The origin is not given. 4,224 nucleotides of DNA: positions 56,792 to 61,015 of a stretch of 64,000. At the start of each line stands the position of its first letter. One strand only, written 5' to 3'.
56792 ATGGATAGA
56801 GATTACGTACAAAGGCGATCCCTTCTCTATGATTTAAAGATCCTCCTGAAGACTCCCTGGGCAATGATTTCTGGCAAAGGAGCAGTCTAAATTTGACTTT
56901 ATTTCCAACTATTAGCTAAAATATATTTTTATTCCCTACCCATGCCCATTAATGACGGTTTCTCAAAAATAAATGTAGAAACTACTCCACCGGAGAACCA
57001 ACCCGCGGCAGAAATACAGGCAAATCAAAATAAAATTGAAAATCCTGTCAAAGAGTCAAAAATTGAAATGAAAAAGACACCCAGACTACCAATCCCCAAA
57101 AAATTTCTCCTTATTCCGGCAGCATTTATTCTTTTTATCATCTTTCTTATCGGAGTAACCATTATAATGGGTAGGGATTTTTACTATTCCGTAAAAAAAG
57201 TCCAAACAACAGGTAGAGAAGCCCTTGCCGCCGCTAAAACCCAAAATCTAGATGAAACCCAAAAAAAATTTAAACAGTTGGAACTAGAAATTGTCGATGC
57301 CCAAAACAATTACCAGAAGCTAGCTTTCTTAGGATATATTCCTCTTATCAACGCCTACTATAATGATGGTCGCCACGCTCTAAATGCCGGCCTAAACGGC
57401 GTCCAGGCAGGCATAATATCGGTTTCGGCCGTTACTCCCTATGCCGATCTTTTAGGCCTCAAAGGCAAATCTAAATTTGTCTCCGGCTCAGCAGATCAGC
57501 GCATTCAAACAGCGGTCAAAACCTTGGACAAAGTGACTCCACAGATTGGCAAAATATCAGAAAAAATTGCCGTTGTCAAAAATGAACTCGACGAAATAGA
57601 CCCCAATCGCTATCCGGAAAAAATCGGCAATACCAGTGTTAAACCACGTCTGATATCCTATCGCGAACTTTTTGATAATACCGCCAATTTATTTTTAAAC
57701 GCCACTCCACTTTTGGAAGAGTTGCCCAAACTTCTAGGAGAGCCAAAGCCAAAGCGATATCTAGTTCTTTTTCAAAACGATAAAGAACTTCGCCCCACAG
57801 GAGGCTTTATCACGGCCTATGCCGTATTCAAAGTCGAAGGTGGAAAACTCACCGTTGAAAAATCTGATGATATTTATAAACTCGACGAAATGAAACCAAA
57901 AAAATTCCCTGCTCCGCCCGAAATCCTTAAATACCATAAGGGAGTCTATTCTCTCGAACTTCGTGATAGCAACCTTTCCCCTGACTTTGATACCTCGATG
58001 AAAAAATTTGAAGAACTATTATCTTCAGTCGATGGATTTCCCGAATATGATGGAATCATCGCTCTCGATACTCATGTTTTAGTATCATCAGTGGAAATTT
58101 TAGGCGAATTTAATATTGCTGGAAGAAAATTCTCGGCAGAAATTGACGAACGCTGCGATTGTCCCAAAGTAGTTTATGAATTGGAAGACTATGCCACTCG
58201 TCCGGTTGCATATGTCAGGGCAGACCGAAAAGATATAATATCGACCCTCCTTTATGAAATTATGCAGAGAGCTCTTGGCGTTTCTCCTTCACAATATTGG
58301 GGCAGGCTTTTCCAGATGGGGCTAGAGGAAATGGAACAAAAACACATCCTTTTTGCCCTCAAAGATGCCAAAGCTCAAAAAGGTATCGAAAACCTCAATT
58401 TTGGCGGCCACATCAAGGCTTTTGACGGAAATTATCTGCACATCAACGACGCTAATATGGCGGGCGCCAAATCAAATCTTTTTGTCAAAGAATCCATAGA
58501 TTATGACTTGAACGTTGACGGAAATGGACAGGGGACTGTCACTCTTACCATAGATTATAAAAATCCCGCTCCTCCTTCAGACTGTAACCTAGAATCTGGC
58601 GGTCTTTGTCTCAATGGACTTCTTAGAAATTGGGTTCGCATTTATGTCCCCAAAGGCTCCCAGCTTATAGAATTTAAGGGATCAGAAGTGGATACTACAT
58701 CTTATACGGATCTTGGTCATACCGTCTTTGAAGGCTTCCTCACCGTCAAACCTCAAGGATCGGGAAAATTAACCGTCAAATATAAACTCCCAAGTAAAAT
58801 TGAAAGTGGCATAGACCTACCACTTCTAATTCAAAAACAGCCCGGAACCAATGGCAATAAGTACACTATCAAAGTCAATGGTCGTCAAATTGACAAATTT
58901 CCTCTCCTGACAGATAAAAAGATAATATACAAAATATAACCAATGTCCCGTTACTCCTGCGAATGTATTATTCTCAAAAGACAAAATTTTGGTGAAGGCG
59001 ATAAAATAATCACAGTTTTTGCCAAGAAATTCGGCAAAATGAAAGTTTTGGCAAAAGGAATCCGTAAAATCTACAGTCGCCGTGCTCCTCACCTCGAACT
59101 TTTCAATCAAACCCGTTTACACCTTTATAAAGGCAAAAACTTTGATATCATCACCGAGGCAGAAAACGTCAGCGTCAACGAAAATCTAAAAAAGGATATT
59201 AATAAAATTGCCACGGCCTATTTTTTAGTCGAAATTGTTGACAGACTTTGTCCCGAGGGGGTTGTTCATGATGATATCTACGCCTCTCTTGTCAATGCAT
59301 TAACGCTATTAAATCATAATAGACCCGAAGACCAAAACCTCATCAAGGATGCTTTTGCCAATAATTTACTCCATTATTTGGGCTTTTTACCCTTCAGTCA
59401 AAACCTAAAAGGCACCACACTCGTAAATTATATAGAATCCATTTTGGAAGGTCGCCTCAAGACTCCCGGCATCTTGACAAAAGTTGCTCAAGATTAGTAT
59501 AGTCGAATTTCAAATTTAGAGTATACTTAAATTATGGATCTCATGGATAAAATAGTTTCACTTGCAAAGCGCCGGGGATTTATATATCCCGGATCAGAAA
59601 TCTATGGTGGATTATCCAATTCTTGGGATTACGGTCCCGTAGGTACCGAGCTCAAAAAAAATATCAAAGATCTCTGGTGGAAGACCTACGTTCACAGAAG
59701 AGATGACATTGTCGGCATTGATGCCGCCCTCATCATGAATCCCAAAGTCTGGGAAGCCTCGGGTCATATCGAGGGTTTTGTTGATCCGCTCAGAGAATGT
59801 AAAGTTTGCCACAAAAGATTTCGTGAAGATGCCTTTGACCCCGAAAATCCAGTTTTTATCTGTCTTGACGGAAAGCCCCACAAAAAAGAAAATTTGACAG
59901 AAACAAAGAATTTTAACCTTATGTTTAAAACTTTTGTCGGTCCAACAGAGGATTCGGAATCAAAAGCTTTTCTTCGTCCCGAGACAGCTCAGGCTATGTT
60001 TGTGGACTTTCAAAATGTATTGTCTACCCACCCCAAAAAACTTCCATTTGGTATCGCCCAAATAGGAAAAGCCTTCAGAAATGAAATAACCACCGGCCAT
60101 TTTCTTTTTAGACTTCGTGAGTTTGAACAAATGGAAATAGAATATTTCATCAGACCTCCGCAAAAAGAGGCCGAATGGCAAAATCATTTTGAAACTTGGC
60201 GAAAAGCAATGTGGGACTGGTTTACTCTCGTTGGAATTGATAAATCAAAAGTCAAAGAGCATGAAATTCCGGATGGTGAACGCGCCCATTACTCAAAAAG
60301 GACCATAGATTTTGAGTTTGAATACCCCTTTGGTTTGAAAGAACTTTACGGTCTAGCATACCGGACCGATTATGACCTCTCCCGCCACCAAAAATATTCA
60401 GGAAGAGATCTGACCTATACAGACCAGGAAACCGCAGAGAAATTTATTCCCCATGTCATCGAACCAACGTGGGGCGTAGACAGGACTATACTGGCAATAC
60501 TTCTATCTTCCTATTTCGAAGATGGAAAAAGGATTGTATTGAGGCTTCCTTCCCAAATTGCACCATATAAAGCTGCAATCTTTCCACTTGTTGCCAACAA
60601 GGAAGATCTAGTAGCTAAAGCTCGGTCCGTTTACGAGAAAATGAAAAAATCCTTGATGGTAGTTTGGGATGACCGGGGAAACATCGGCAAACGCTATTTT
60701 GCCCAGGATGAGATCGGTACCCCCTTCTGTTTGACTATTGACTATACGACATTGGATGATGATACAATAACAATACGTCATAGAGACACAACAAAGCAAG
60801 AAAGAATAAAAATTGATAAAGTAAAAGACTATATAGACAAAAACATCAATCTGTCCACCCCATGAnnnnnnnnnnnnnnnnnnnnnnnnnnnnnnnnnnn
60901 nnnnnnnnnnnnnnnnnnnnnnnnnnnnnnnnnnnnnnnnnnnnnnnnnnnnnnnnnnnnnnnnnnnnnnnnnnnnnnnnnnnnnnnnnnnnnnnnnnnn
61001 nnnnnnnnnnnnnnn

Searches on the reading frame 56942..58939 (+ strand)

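Call 9: search_protein_families(library=pfam, proteins=[window:56942-58939:+], max_evalue=0.001)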
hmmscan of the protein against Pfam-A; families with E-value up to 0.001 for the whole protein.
window:56942-58939:+ (665 aa): 1 family
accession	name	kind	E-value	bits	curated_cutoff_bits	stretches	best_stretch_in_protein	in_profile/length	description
PF13196.11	DUF4012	-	2.1e-21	77.4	28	1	270-395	3-128/144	Protein of unknown function (DUF4012)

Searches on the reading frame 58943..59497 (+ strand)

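Call 78: search_protein_families(library=pfam, proteins=[window:58943-59497:+], max_evalue=0.1)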
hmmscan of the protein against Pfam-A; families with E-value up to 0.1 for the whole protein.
window:58943-59497:+ (184 aa): 3 families
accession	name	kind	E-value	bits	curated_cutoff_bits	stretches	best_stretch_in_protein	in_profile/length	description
PF11967.14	RecO_N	-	2.5e-19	69.5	27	1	1-76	1-77/80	Recombination protein O N terminal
PF02565.21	RecO_C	-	7.5e-10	39.2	22.1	1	84-150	2-66/157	Recombination protein O C terminal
PF08359.16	TetR_C_4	-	0.079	13.6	21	0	42-111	18-85/133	YsiA-like protein, C-terminal region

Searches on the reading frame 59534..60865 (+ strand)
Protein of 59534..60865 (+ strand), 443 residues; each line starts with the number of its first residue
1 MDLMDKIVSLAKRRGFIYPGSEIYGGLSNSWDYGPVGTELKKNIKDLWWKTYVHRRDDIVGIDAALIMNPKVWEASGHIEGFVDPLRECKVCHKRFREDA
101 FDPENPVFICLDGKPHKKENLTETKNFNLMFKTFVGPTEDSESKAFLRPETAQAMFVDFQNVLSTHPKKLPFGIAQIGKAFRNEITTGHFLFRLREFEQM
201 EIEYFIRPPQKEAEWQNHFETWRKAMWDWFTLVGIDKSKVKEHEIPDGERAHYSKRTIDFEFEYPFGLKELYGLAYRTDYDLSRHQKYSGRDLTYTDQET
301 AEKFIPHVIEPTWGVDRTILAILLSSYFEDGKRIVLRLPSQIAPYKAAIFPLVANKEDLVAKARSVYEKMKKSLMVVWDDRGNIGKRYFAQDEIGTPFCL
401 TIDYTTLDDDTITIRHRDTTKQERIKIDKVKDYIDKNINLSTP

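Call 9: search_protein_families(library=pfam, proteins=[window:59534-60865:+], max_evalue=0.001)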
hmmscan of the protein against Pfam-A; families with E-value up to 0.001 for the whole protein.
window:59534-60865:+ (443 aa): 3 families
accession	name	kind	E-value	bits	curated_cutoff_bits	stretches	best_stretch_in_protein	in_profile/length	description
PF03129.25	HGTP_anticodon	-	1.7e-18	67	21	1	346-436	1-93/94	Anticodon binding domain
PF00587.30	tRNA-synt_2b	-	1.3e-13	51.8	29.3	1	141-323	7-176/179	tRNA synthetase class II core domain (G, H, P, S and T)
PF10367.15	zf-Vps39_C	-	0.00073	19.5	24.7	0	82-101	5-24/41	Vacuolar sorting protein 39 C-terminal zinc finger domain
